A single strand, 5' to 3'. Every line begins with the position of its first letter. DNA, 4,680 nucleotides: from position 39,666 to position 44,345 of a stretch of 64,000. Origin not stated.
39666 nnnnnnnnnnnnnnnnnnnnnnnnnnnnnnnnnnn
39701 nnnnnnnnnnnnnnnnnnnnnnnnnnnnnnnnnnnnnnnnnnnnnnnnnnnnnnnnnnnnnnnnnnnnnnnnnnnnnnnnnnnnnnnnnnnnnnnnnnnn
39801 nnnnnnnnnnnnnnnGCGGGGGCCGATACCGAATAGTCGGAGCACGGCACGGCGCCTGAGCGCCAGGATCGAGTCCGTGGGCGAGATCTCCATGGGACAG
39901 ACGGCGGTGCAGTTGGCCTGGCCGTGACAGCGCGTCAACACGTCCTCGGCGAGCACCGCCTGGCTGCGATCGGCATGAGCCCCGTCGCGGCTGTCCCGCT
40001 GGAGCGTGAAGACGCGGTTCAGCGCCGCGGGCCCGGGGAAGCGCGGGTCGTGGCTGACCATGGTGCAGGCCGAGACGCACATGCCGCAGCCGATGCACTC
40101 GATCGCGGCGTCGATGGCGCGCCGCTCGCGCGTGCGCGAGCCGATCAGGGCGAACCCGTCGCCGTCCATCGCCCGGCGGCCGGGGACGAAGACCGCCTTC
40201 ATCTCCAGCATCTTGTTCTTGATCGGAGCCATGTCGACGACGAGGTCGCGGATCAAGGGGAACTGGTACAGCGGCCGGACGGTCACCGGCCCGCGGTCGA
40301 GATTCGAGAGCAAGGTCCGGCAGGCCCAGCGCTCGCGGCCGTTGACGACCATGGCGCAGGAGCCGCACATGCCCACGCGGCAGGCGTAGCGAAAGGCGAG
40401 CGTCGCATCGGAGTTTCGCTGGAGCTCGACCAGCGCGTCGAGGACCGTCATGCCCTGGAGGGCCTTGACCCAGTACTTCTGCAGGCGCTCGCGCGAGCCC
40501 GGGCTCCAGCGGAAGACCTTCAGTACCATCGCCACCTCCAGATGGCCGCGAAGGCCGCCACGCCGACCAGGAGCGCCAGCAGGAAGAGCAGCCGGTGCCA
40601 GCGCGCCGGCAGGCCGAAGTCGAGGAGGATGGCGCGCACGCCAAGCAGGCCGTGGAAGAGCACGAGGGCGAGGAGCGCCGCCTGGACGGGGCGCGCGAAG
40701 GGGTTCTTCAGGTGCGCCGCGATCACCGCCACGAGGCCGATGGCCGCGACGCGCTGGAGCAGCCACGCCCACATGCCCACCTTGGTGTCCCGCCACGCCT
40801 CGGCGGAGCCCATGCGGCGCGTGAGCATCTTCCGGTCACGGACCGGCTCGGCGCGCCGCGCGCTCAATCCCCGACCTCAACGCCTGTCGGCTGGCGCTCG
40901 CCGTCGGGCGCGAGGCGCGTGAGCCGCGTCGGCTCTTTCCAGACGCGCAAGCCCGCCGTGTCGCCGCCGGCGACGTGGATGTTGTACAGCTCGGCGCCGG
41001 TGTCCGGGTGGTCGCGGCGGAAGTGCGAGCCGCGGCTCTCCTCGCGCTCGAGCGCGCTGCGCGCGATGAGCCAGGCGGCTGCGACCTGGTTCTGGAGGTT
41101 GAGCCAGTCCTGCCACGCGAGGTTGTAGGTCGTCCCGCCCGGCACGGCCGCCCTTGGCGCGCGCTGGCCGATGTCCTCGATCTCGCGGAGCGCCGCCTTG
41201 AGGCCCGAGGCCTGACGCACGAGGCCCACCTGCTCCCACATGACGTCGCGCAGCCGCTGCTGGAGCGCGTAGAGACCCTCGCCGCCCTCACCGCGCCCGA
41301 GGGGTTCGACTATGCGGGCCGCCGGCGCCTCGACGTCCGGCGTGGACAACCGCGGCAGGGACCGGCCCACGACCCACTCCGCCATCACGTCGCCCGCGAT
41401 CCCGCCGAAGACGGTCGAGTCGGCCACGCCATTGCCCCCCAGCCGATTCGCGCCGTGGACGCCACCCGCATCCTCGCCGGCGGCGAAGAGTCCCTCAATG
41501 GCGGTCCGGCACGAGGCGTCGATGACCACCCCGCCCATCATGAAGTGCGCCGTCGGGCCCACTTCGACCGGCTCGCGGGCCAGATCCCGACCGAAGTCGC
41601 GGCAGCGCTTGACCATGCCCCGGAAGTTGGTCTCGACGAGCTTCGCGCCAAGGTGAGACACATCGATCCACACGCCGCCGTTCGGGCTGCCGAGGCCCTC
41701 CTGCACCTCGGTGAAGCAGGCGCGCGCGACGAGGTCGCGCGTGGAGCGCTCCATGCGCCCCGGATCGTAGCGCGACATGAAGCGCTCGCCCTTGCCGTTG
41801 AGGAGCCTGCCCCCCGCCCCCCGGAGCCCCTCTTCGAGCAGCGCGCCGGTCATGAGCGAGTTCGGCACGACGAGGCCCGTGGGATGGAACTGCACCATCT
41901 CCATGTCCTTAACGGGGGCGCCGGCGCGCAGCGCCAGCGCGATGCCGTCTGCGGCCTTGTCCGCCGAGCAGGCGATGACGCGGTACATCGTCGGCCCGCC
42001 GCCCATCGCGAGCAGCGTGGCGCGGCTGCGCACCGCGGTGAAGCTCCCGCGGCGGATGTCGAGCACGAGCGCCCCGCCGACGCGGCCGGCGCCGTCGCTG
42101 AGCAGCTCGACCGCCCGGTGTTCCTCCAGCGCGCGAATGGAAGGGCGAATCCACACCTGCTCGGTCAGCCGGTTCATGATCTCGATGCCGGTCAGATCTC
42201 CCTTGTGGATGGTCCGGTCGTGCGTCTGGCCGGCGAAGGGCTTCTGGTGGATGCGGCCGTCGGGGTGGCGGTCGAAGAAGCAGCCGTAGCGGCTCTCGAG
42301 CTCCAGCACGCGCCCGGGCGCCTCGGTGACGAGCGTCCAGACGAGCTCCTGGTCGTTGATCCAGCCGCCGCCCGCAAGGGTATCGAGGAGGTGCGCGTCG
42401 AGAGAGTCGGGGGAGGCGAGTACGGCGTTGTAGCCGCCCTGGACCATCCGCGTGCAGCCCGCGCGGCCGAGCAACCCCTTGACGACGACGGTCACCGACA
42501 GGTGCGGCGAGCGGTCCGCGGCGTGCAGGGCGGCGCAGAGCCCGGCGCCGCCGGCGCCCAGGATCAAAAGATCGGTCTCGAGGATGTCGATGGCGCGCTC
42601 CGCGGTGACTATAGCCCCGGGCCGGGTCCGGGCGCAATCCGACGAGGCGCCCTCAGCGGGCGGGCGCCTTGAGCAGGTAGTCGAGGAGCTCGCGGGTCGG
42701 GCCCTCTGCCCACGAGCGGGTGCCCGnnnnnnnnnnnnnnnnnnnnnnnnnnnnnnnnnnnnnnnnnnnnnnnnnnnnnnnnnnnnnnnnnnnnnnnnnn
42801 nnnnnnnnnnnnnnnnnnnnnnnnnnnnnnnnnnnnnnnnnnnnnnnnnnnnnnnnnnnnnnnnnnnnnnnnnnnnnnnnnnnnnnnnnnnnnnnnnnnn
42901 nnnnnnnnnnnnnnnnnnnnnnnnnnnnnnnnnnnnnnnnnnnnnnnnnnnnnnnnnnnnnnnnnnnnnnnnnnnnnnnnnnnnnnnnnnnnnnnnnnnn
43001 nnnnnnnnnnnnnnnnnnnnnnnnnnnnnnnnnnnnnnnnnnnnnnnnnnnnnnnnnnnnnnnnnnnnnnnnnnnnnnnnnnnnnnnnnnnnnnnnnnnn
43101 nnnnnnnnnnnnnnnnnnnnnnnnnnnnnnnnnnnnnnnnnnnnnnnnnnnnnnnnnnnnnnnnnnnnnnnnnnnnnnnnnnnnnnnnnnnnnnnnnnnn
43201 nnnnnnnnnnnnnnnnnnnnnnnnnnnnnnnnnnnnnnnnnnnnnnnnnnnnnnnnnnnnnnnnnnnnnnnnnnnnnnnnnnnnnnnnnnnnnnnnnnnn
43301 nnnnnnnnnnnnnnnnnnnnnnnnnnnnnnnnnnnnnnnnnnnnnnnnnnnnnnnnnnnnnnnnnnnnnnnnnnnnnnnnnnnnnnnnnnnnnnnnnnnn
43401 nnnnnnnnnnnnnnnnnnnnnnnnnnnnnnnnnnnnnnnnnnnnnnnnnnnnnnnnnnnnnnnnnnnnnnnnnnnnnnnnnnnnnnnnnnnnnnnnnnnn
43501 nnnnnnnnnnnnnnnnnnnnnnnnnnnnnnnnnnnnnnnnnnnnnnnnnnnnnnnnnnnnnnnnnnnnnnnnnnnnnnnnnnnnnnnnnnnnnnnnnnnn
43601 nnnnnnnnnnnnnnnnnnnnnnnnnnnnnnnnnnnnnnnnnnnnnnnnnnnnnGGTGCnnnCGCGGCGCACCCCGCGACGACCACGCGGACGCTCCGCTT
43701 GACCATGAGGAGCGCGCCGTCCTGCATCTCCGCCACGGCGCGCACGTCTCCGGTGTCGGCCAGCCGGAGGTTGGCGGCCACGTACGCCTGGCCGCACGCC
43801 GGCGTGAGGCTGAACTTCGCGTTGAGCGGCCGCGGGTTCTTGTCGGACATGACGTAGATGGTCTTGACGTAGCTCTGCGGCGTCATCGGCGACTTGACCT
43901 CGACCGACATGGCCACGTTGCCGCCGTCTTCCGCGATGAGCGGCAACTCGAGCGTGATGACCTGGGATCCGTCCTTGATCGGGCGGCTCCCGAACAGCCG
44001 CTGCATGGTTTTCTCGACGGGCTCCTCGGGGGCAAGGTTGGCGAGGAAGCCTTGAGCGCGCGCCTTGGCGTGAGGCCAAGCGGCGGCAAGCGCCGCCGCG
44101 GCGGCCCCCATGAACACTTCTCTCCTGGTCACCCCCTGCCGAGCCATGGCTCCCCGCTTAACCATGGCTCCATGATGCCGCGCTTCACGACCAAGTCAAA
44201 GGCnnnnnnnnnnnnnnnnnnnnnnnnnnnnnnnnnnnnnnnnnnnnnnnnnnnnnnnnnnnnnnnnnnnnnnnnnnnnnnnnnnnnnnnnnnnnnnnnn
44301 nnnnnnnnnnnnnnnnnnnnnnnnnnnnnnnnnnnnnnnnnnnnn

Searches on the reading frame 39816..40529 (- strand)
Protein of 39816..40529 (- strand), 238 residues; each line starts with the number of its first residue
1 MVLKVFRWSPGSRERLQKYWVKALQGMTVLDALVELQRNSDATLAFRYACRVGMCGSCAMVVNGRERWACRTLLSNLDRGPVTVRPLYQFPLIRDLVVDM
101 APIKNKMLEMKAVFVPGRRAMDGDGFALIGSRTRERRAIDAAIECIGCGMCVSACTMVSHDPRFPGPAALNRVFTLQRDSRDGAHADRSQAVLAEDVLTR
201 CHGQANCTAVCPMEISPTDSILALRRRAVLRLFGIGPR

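Call 66: find_encoding_contigs(protein=window:39816-40529:-, flank=3000, max_places=3)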
Protein window:39816-40529:- (238 aa): no gene with exactly this product is on record in the collection.

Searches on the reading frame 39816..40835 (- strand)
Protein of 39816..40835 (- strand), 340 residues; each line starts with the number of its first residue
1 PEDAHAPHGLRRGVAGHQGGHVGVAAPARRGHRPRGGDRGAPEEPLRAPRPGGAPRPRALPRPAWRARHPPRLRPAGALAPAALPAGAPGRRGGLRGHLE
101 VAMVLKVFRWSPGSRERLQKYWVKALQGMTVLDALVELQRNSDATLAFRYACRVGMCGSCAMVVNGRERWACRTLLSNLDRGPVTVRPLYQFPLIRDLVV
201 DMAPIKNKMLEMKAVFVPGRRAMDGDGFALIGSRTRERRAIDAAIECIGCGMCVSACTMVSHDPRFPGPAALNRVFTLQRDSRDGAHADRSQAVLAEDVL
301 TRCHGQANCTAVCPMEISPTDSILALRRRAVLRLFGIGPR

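Call 31: search_protein_families(library=pfam, proteins=[window:39816-40835:-], max_evalue=0.00001)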
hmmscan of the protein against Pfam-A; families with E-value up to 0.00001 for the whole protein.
window:39816-40835:- (340 aa): 4 families
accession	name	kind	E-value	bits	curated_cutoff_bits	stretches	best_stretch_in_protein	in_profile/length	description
PF13085.11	Fer2_3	-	1.1e-29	103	27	1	105-205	2-105/107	2Fe-2S iron-sulfur cluster binding domain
PF13183.11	Fer4_8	-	2.3e-09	38.1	27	1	245-317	3-68/68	4Fe-4S dicluster domain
PF13534.11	Fer4_17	-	1.5e-07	32.2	22.2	1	246-318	1-61/61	4Fe-4S dicluster domain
PF12838.12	Fer4_7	-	9.4e-06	26.4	27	1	247-316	2-51/52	4Fe-4S dicluster domain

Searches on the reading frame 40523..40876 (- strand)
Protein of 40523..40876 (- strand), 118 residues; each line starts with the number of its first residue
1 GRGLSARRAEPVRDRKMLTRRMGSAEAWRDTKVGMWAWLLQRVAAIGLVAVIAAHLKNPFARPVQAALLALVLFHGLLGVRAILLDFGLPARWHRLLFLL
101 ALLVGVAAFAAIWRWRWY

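Call 31: search_protein_families(library=pfam, proteins=[window:40523-40876:-], max_evalue=0.00001)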
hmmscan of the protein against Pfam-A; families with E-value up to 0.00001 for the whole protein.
window:40523-40876:- (118 aa): 1 family
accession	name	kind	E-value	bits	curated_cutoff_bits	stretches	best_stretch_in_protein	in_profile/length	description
PF01127.27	Sdh_cyt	-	1.9e-06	28.4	25.8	0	31-104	16-116/122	Succinate dehydrogenase/Fumarate reductase transmembrane subunit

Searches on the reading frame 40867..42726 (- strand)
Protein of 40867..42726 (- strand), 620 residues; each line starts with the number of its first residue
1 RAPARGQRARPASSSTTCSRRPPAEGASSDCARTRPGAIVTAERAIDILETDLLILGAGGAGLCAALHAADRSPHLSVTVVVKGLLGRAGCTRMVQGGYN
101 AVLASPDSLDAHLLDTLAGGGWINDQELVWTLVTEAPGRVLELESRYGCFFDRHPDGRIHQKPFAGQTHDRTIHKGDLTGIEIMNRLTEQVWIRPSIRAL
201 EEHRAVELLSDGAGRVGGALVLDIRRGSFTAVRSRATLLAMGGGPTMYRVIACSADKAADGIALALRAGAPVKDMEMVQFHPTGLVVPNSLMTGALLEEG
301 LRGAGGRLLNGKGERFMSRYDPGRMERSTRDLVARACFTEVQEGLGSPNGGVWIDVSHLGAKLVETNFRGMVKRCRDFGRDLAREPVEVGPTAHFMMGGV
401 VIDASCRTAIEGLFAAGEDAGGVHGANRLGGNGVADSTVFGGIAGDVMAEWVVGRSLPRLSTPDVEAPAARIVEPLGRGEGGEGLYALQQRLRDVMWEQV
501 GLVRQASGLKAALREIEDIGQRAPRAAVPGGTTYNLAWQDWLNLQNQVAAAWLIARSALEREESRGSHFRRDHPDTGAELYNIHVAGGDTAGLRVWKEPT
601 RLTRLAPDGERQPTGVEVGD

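Call 31: search_protein_families(library=pfam, proteins=[window:40867-42726:-], max_evalue=0.00001)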
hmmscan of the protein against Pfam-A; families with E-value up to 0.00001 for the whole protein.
window:40867-42726:- (620 aa): 3 families
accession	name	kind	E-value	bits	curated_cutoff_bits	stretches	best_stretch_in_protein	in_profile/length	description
PF00890.30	FAD_binding_2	-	7.8e-80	269.5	20.4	1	52-434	1-414/414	FAD binding domain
PF02910.25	Succ_DH_flav_C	-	2.3e-22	79.8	20.8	1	490-606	2-124/130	Fumarate reductase flavoprotein C-term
PF01266.30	DAO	-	2.7e-06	27.6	27.9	1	52-162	1-93/353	FAD dependent oxidoreductase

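Call 64: find_encoding_contigs(protein=window:40867-42567:-, flank=4000, max_places=3)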
Protein window:40867-42567:- (567 aa): no gene with exactly this product is on record in the collection.

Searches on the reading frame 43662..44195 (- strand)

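Call 31: search_protein_families(library=pfam, proteins=[window:43662-44195:-], max_evalue=0.00001)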
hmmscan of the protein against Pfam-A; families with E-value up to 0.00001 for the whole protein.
window:43662-44195:- (178 aa): 1 family
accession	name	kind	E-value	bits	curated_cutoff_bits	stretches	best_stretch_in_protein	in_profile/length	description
PF13501.12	SoxY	-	2.8e-32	111.7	28.4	1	65-176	2-112/112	Sulfur oxidation protein SoxY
